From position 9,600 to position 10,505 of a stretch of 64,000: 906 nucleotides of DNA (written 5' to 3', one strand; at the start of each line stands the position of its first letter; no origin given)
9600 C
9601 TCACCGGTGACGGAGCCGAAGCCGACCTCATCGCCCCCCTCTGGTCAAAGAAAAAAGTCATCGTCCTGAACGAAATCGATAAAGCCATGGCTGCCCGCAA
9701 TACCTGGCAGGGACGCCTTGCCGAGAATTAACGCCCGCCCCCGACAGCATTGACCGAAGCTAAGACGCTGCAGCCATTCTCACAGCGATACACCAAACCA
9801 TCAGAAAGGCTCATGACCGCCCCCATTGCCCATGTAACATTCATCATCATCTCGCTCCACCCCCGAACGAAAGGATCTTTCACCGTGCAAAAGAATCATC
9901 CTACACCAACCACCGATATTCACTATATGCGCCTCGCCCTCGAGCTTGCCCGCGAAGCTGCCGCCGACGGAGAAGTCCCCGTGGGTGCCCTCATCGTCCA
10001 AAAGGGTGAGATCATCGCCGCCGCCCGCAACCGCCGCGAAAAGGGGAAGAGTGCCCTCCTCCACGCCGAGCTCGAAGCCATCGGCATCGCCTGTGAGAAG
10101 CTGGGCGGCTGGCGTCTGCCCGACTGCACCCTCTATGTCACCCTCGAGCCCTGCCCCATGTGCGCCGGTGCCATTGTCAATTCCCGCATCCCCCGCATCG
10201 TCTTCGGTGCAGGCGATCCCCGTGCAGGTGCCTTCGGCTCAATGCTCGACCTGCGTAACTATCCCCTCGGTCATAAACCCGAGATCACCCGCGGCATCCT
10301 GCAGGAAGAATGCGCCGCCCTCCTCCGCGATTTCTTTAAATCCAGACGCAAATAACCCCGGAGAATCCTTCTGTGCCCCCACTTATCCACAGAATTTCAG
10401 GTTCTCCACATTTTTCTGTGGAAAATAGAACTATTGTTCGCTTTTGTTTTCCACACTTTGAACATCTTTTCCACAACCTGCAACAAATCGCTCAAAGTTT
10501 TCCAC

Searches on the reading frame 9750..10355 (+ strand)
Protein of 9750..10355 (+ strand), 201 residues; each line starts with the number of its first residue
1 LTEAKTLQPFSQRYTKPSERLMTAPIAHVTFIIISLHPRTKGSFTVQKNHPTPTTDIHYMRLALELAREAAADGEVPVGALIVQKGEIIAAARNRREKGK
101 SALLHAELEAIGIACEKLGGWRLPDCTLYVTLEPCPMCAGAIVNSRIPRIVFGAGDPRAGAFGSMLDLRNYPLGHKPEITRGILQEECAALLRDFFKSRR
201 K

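Call 8: search_protein_families(library=pfam, proteins=[window:9750-10355:+])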
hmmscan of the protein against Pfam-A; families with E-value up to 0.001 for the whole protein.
window:9750-10355:+ (201 aa): 3 families
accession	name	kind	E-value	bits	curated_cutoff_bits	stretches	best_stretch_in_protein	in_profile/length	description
PF14437.12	MafB19-deam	-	5.2e-39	133.8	27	1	58-200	5-142/142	MafB19-like deaminase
PF00383.29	dCMP_cyt_deam_1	-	4.7e-30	103.9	25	1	55-153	3-101/102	Cytidine and deoxycytidylate deaminase zinc-binding region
PF14439.12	Bd3614-deam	-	2.7e-09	37.5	38.5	1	78-145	11-77/113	Bd3614-like deaminase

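Call 10: find_related_loci(query=window:9813-10352:+, collection=genome_contigs, flank=10000)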
Query window:9813-10352:+ (180 aa) in genome_contigs; peptide patterns used: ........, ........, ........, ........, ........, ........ (x = any residue, [..] = any of these).
600 stretches matched a pattern (row limit reached: there are more); 600 encode a relative of the query (tblastn E <= 1e-3); the best 80 are kept; 80 distinct loci.
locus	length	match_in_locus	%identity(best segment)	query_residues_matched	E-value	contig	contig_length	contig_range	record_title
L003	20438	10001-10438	65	35-180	4e-61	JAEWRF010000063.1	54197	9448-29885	MAG: Bacillota bacterium isolate OH_SBrB_47 k127_791948, whole genome shotgun sequence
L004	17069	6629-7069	61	34-180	8e-61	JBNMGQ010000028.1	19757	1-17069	MAG: Eubacterium sp. isolate CM_BacEub722.144 k141_988901_length_19757_cov_20.4227, whole genome shotgun sequence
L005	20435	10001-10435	60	35-179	2e-60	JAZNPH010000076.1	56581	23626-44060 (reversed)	MAG: Eubacteriales bacterium isolate T1900044835_TS20190301.MAGScoT_cleanbin_000005 SGB_2917_k141_1069039, whole genome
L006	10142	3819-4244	63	38-179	2e-60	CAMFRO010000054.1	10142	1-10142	MAG: uncultured Clostridia bacterium isolate SRR15725435_bin.19_metaWRAP_v1.3_MAG genome assembly, contig: ERZ10622438.9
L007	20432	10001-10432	63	37-180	5e-60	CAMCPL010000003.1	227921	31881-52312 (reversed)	MAG: uncultured Clostridia bacterium isolate SRR17382096_bin.7_metaWRAP_v1.3_MAG genome assembly, contig: ERZ10544647.11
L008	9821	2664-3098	66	35-179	2e-59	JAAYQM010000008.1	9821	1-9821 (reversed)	MAG: Clostridiales bacterium isolate AS22ysBPME_47 17148_AS22, whole genome shotgun sequence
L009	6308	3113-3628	51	1-180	3e-59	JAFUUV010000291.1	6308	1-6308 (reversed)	MAG: Ruminococcus sp. isolate RGIG4846 Roe_deer_Rumen-1__c576470, whole genome shotgun sequence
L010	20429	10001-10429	59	38-180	8e-59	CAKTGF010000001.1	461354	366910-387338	MAG: uncultured Eubacterium sp. isolate REFINED_METABAT215_TOP10_CONTIGS_1500_ASSEMBLY_K77_MERGED__Hadza_PheChl_Fiber-Ha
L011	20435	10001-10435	59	35-179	8e-59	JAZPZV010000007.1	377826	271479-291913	MAG: Eubacteriales bacterium isolate T1900044644_TS20190110.MAGScoT_cleanbin_000020 SGB_1321_k141_1592133, whole genome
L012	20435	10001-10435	63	35-179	8e-58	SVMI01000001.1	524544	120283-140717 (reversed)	MAG: Oscillospiraceae bacterium isolate SIG509 NODE_34_length_524544_cov_9.740359, whole genome shotgun sequence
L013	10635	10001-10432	65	35-179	4e-58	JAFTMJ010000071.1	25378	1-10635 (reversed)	MAG: Clostridia bacterium isolate RGIG3950 Roe_deer_Cecum-3__c460472, whole genome shotgun sequence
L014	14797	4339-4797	59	26-179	7e-58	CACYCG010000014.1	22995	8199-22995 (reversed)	MAG: uncultured Ruminococcus sp. isolate RUG11816 genome assembly, contig: RUG11816_asm_14, whole genome shotgun sequenc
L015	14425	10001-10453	58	30-180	3e-57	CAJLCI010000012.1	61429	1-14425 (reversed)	MAG TPA_asm: uncultured Clostridiales bacterium isolate SRR5519168-bin.19 genome assembly, contig: NODE_365_length_61429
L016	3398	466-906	61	34-180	2e-57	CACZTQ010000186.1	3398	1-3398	MAG: Ruminococcaceae bacterium isolate RUG12932 genome assembly, contig: RUG12932_asm_186, whole genome shotgun sequence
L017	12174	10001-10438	60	35-180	2e-57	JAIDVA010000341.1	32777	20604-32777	MAG: Eubacterium sp. isolate SC0369_comb_24 SC0369_comb_24_contig_341, whole genome shotgun sequence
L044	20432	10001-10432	56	37-180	1e-51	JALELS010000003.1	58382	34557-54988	MAG: Ruminococcus sp. isolate SUG119 k141_6469771, whole genome shotgun sequence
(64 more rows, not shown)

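Call 13: find_related_loci(query=window:9813-10352:+, collection=metagenome_contigs, flank=10000)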
Query window:9813-10352:+ (180 aa) in metagenome_contigs; peptide patterns used: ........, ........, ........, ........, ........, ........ (x = any residue, [..] = any of these).
600 stretches matched a pattern (row limit reached: there are more); 598 encode a relative of the query (tblastn E <= 1e-3); the best 80 are kept; 80 distinct loci.
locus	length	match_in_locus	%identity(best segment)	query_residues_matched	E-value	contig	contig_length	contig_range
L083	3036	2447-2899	60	33-180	2e-60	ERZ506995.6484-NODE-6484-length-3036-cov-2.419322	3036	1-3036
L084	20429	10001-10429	68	38-180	2e-62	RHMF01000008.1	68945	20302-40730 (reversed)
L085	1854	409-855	64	32-180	6e-61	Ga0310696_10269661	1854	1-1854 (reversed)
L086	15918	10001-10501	60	13-179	3e-57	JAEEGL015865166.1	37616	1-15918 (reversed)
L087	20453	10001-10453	59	30-180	3e-57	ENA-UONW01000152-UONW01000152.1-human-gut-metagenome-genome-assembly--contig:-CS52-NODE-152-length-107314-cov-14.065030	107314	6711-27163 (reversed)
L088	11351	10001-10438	58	35-180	5e-57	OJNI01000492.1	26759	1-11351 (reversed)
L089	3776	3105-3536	58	37-180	1e-56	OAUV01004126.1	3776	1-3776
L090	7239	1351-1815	61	26-180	7e-57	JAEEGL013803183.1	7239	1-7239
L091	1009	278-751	56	23-180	6e-61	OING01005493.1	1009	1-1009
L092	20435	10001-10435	61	35-179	2e-56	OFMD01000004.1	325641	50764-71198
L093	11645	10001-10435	61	35-179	2e-55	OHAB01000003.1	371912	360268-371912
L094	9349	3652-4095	58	33-180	2e-55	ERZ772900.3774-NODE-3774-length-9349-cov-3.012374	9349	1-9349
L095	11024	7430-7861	56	37-180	1e-54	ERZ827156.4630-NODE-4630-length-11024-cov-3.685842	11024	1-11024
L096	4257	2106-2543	60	35-180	1e-54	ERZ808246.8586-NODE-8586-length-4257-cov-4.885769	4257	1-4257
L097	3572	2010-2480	57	23-179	4e-54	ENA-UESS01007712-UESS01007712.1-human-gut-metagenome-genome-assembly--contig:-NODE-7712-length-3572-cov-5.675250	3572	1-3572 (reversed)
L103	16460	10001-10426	58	38-179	3e-53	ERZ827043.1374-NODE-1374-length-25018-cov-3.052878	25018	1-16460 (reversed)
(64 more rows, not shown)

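Call 29: find_homologous_proteins(query=window:9813-10352:+, max_evalue=1e-40)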
Query window:9813-10352:+ (180 aa): 5508 proteins with E <= 1e-40 among 8000 candidates; the best 120 are listed.
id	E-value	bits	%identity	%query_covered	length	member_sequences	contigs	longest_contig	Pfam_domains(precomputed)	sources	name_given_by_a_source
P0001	1.2e-114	399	99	100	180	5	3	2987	PF00383.30,PF14437.13,PF14439.13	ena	-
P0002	1.4e-78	281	85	81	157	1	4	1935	PF00383.30,PF14437.13,PF14439.13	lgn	-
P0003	5.3e-76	273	81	81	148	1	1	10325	PF00383.30,PF14437.13,PF14439.13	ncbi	-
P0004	8.6e-61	223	69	81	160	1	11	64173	PF00383.30,PF14437.13,PF14439.13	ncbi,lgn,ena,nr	ncbi:MAG: tRNA adenosine(34) deaminase TadA [Clostridia bacterium]|nr:tRNA adenosine(34) deaminase T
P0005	1.1e-60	223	67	83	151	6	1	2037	PF00383.30,PF14437.13,PF14439.13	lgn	-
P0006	1.6e-60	222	67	84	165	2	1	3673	PF00383.30,PF14437.13,PF14439.13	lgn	-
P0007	3.8e-60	221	64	82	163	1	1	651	PF00383.30,PF14437.13,PF14439.13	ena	-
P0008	3.8e-60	221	68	81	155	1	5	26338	PF00383.30,PF14437.13,PF14439.13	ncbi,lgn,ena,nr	ncbi:MAG: tRNA adenosine(34) deaminase TadA [Clostridia bacterium]|nr:tRNA adenosine(34) deaminase T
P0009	4.1e-60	221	68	81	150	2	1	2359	PF00383.30,PF14437.13,PF14439.13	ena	-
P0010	4.4e-60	221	68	81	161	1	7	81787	PF00383.30,PF14437.13,PF14439.13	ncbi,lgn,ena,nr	ncbi:MAG: tRNA adenosine(34) deaminase TadA [Clostridia bacterium]|nr:tRNA adenosine(34) deaminase T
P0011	4.5e-60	221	68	81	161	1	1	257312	PF00383.30,PF14437.13,PF14439.13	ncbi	-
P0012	6.1e-60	220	66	83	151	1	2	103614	PF00383.30,PF14437.13,PF14439.13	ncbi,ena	-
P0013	7.1e-60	220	67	82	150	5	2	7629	PF00383.30,PF14437.13,PF14439.13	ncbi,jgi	jgi:tRNA(adenine34) deaminase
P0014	1.4e-59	219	67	82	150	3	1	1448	PF00383.30,PF14437.13,PF14439.13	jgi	jgi:tRNA(adenine34) deaminase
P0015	1.7e-59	219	70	82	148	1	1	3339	PF00383.30,PF14437.13,PF14439.13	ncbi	-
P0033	1.4e-58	216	78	72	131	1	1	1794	PF00383.30,PF14437.13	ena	-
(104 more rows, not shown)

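Call 30: find_encoding_contigs(protein=P0003, flank=10000)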
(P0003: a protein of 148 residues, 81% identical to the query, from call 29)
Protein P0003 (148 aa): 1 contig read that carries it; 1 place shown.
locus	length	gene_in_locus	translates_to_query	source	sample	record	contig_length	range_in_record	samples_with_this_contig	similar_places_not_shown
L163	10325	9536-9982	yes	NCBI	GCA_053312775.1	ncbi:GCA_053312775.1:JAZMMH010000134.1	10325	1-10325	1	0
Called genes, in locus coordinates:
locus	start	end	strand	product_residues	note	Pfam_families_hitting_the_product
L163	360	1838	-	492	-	-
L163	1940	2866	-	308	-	PF02311:AraC_binding, PF07883:Cupin_2 (weak), PF00165:HTH_AraC (weak), PF12833:HTH_18, PF00165:HTH_AraC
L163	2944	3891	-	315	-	PF05448:AXE1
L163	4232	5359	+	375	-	PF01208:URO-D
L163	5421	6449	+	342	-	PF01208:URO-D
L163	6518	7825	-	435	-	PF08448:PAS_4, PF13426:PAS_9 (faint), PF00990:GGDEF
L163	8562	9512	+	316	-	PF02517:Rce1-like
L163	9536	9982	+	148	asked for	PF00383:dCMP_cyt_deam_1, PF14437:MafB19-deam, PF14439:Bd3614-deam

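Call 31: find_encoding_contigs(protein=P0002, flank=10000)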
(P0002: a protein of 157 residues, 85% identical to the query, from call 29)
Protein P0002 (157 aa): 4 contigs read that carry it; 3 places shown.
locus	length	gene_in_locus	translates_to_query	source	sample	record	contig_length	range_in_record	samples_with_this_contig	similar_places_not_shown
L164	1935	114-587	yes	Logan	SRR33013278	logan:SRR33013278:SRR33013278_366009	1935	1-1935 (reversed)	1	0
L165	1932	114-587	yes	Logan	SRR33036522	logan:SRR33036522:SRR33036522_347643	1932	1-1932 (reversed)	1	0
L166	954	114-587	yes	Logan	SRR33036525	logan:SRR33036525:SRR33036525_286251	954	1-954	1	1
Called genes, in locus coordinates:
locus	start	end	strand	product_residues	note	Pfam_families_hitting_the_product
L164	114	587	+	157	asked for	PF00383:dCMP_cyt_deam_1, PF14437:MafB19-deam, PF14439:Bd3614-deam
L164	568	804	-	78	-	-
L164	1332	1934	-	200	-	?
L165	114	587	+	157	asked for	PF00383:dCMP_cyt_deam_1, PF14437:MafB19-deam, PF14439:Bd3614-deam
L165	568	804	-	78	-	-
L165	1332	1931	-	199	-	?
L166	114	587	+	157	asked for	PF00383:dCMP_cyt_deam_1, PF14437:MafB19-deam, PF14439:Bd3614-deam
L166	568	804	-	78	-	-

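Call 35: find_encoding_contigs(protein=P0033, flank=10000)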
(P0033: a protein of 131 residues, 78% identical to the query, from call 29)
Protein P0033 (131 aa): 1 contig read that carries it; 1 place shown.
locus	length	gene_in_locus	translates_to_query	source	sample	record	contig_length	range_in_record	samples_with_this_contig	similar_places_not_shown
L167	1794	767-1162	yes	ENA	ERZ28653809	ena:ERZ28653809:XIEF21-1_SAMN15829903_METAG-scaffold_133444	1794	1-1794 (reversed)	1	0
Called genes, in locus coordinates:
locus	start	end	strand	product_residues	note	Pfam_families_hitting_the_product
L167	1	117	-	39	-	?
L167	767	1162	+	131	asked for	PF00383:dCMP_cyt_deam_1, PF14437:MafB19-deam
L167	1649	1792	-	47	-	?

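Call 36: find_encoding_contigs(protein=P0004, flank=10000, max_places=3)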
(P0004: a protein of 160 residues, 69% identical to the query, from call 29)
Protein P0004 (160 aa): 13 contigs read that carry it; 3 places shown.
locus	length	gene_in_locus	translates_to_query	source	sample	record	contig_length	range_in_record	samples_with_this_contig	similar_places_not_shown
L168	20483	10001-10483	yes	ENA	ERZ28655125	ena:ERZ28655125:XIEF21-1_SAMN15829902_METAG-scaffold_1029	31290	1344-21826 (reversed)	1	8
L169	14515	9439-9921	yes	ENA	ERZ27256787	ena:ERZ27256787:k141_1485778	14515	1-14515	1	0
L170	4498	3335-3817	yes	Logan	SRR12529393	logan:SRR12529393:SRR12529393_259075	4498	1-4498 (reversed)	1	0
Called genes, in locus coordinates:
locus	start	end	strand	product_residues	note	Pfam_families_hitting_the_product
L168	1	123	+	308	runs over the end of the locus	PF01497:Peripla_BP_2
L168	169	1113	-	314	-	PF03990:DUF348 (weak)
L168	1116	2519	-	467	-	PF16822:ALGX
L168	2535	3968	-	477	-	PF03062:MBOAT, PF13813:MBOAT_2 (faint)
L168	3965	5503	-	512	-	PF01841:Transglut_core (weak)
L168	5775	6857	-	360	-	PF03462:PCRF, PF00472:RF-1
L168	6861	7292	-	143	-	-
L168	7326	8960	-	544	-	PF01300:Sua5_yciO_yrdC, PF03481:Sua5_C, PF01121:CoaE, PF13238:AAA_18 (faint)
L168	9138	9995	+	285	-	PF01261:AP_endonuc_2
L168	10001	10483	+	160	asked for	PF00383:dCMP_cyt_deam_1, PF14437:MafB19-deam, PF14439:Bd3614-deam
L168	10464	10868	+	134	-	PF12953:DUF3842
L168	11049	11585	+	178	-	PF12822:ECF_trnsprt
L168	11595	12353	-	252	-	PF20703:nSTAND1 (faint), PF02463:SMC_N, PF00005:ABC_tran, PF13175:AAA_15 (faint), PF13476:AAA_23 (faint), PF13304:AAA_21 (faint)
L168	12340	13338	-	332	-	PF01032:FecCD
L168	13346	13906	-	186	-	-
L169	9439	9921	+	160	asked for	PF00383:dCMP_cyt_deam_1, PF14437:MafB19-deam, PF14439:Bd3614-deam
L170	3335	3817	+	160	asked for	PF00383:dCMP_cyt_deam_1, PF14437:MafB19-deam, PF14439:Bd3614-deam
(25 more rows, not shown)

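Call 69: find_homologous_proteins(query=L044:76-1200:+, max_evalue=1e-60)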
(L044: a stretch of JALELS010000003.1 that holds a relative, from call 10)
Query L044:76-1200:+ (375 aa): 7963 proteins with E <= 1e-60 among 8000 candidates; the best 120 are listed.
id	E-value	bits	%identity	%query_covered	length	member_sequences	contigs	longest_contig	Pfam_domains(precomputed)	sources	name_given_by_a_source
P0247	1.1e-174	599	74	100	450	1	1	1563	PF11638.14,PF01695.24,PF00308.25,PF08299.18,PF00004.36,PF01637.25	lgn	-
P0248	7.5e-174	596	72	99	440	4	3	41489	PF11638.14,PF00308.25,PF08299.18,PF01637.25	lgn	-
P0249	7.7e-173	593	71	100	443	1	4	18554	PF11638.14,PF00308.25,PF08299.18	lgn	-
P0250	4.8e-169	580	71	100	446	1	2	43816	PF11638.14,PF01695.24,PF00308.25,PF08299.18,PF00004.36,PF01637.25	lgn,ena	-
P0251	2.2e-165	568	69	100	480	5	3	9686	PF11638.14,PF01695.24,PF00308.25,PF08299.18,PF01637.25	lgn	-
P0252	2.0e-163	562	68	100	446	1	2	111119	PF11638.14,PF01695.24,PF00308.25,PF08299.18,PF01637.25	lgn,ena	-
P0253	4.3e-158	544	67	100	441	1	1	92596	PF11638.14,PF01695.24,PF00308.25,PF08299.18,PF00910.29,PF00004.36,PF01637.25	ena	-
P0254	1.5e-151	523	65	99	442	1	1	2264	PF11638.14,PF01695.24,PF00308.25,PF08299.18,PF00910.29,PF00004.36,PF13401.13,PF01637.25,PF27394.1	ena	-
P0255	3.1e-150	518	63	99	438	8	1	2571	PF11638.14,PF00308.25,PF08299.18,PF00910.29,PF00004.36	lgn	-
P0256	4.2e-148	511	63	99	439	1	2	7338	PF11638.14,PF00308.25,PF08299.18,PF00910.29,PF00004.36,PF01637.25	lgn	-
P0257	1.0e-147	510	62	99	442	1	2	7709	PF11638.14,PF00308.25,PF08299.18,PF00910.29,PF01637.25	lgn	-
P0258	2.9e-147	509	62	99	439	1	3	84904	PF11638.14,PF00308.25,PF08299.18,PF00910.29,PF00004.36,PF01637.25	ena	-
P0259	3.1e-146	505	63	99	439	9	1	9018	PF11638.14,PF00308.25,PF08299.18,PF00910.29,PF00004.36,PF01637.25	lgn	-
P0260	3.7e-146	505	62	99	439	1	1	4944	PF11638.14,PF00308.25,PF08299.18,PF00910.29,PF00004.36,PF01637.25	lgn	-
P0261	1.5e-145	503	64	99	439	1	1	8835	PF11638.14,PF00308.25,PF08299.18,PF00004.36,PF01637.25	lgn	-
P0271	2.6e-144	499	62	99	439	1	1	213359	PF11638.14,PF00308.25,PF08299.18,PF00004.36,PF01637.25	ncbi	-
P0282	1.7e-141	490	61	99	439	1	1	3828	PF11638.14,PF00308.25,PF08299.18,PF00004.36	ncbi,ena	-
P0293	2.4e-141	489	61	99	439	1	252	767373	PF11638.14,PF00308.25,PF08299.18,PF00004.36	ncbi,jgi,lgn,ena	jgi:chromosomal replication initiator protein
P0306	3.7e-141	488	61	99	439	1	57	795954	PF11638.14,PF00308.25,PF08299.18,PF00004.36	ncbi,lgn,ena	-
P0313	5.1e-141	488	61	99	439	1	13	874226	PF11638.14,PF00308.25,PF08299.18,PF00004.36,PF01637.25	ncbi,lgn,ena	-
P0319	7.1e-141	488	61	99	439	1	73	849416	PF13173.13,PF11638.14,PF00308.25,PF07693.21,PF08299.18,PF00004.36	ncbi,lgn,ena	-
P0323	9.0e-141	487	62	98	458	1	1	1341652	PF11638.14,PF00308.25,PF08299.18,PF00004.36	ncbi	-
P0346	6.3e-140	484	61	99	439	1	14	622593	PF11638.14,PF00308.25,PF08299.18,PF00004.36,PF01637.25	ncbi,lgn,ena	-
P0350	2.8e-138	479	61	90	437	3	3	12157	PF11638.14,PF01695.24,PF00308.25,PF08299.18,PF00910.29,PF00004.36,PF13401.13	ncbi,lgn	ncbi:MAG: chromosomal replication initiator protein DnaA [Oscillospiraceae bacterium]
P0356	4.2e-137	475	59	99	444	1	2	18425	PF13173.13,PF11638.14,PF00308.25,PF07693.21,PF08299.18,PF00004.36,PF01637.25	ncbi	-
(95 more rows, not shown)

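Call 70: find_encoding_contigs(protein=P0293, flank=10000, max_places=1)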
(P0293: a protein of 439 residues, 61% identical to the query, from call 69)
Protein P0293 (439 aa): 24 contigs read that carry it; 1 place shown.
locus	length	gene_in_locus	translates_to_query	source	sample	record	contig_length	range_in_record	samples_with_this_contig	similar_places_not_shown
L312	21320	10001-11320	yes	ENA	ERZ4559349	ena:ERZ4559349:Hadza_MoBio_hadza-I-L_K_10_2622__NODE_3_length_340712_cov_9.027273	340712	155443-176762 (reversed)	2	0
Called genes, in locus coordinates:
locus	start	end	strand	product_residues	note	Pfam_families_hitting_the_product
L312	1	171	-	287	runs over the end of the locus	PF02195:ParB_N, PF17762:HTH_ParB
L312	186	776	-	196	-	-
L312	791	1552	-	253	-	PF00142:Fer4_NifH, PF01656:CbiA, PF02374:ArsA_ATPase (weak), PF06564:CBP_BcsQ, PF09140:MipZ, PF10609:ParA, PF13614:AAA_31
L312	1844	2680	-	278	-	PF02195:ParB_N, PF17762:HTH_ParB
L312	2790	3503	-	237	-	PF02527:GidB, PF13847:Methyltransf_31 (weak)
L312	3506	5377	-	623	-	PF01134:GIDA, PF07992:Pyr_redox_2, PF12831:FAD_oxidored (weak), PF13738:Pyr_redox_3 (faint), PF21680:GIDA_C_1st, PF13932:SAM_GIDA_C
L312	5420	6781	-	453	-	PF10396:TrmE_N, PF12631:MnmE_helical, PF01926:MMR_HSR1, PF02421:FeoB_N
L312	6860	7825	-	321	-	PF14804:Jag_N, PF13083:KH_KhpA-B, PF01424:R3H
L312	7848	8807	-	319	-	PF02096:60KD_IMP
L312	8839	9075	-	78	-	PF01809:YidD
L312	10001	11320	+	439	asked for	PF11638:DnaA_N, PF00308:Bac_DnaA, PF00004:AAA (weak), PF08299:Bac_DnaA_C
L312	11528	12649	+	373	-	PF00712:DNA_pol3_beta, PF02767:DNA_pol3_beta_2, PF02768:DNA_pol3_beta_3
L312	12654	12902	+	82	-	PF13275:S4_2, PF01479:S4 (weak)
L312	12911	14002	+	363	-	PF02463:SMC_N, PF13175:AAA_15, PF13476:AAA_23 (weak), PF13304:AAA_21 (faint)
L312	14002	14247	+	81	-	-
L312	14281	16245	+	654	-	PF02518:HATPase_c, PF00204:DNA_gyraseB, PF01751:Toprim, PF00986:DNA_gyraseB_C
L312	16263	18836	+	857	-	PF00521:DNA_topoisoIV, PF03989:DNA_gyraseA_C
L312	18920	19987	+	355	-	PF02517:Rce1-like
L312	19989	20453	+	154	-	PF00383:dCMP_cyt_deam_1, PF14437:MafB19-deam, PF14439:Bd3614-deam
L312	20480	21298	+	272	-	PF10609:ParA, PF01656:CbiA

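Call 76: search_protein_families(library=ncbifam, proteins=[window:9813-10355:+], max_evalue=0.001)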
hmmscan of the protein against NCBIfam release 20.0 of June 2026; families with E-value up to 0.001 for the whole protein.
window:9813-10355:+ (180 aa): 5 families
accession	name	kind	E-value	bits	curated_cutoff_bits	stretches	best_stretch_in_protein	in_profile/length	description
NF008113.2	PRK10860.1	equivalog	2e-43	148.1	150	1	35-180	7-153/165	tRNA adenosine(34) deaminase TadA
TIGR00326.1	eubact_ribD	equivalog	7.7e-14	51.6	156.35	1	39-179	1-137/343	bifunctional diaminohydroxyphosphoribosylaminopyrimidine deaminase/5-amino-6-(5-phosphoribosylamino)uracil reductase RibD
NF008052.0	PRK10786.1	equivalog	2.4e-09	36.4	500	1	34-178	2-142/367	bifunctional diaminohydroxyphosphoribosylaminopyrimidine deaminase/5-amino-6-(5-phosphoribosylamino)uracil reductase RibD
NF041025.1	antiphage_deaminase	equivalog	3.6e-08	32.7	400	1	82-131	337-385/437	anti-phage dCTP deaminase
TIGR02571.1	ComEB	equivalog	6.3e-05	23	219.45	0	83-131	68-114/151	ComE operon protein 2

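Call 78: list_cluster_members(proteins=[P0271, P0282, P0323, P0350, P0356, P0293, P0306, P0313, P0346, P0319])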
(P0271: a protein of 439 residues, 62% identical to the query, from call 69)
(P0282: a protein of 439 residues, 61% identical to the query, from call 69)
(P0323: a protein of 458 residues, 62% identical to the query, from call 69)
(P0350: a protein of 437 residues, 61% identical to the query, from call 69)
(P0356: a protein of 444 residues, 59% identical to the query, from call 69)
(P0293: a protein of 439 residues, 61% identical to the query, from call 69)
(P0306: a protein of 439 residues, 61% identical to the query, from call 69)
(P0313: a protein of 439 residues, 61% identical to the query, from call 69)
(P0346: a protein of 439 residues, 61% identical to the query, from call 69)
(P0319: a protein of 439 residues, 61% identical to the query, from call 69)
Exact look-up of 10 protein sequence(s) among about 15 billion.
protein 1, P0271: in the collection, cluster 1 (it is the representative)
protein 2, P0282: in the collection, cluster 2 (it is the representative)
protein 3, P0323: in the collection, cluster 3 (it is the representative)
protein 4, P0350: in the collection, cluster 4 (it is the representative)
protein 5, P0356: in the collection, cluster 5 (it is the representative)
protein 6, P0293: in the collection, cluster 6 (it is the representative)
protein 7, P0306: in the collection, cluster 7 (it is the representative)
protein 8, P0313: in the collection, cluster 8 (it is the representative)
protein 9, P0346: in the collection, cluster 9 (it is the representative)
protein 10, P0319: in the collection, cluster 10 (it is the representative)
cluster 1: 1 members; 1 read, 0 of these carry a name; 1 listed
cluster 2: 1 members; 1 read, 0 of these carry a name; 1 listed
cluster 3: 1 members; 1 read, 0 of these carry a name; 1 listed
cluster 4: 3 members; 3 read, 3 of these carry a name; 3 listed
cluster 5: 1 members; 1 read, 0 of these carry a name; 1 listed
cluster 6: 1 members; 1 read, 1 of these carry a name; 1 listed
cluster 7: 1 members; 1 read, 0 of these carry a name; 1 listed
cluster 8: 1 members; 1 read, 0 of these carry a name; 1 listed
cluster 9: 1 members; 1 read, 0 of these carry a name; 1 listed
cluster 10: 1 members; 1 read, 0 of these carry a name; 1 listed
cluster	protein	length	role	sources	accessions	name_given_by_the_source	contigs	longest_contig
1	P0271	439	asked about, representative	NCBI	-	-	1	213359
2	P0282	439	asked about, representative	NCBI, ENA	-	-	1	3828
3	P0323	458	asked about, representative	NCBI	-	-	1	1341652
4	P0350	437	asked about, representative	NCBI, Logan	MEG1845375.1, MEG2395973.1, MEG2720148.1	MAG: chromosomal replication initiator protein DnaA [Oscillospiraceae bacterium]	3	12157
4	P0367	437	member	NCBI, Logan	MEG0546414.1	MAG: chromosomal replication initiator protein DnaA [Oscillospiraceae bacterium]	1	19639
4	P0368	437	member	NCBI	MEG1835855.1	MAG: chromosomal replication initiator protein DnaA [Oscillospiraceae bacterium]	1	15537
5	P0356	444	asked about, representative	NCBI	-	-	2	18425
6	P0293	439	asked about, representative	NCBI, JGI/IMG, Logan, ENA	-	chromosomal replication initiator protein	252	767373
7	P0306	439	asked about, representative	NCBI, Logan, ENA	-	-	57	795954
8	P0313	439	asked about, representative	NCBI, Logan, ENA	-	-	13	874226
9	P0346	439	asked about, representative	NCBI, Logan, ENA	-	-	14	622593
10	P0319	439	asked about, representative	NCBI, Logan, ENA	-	-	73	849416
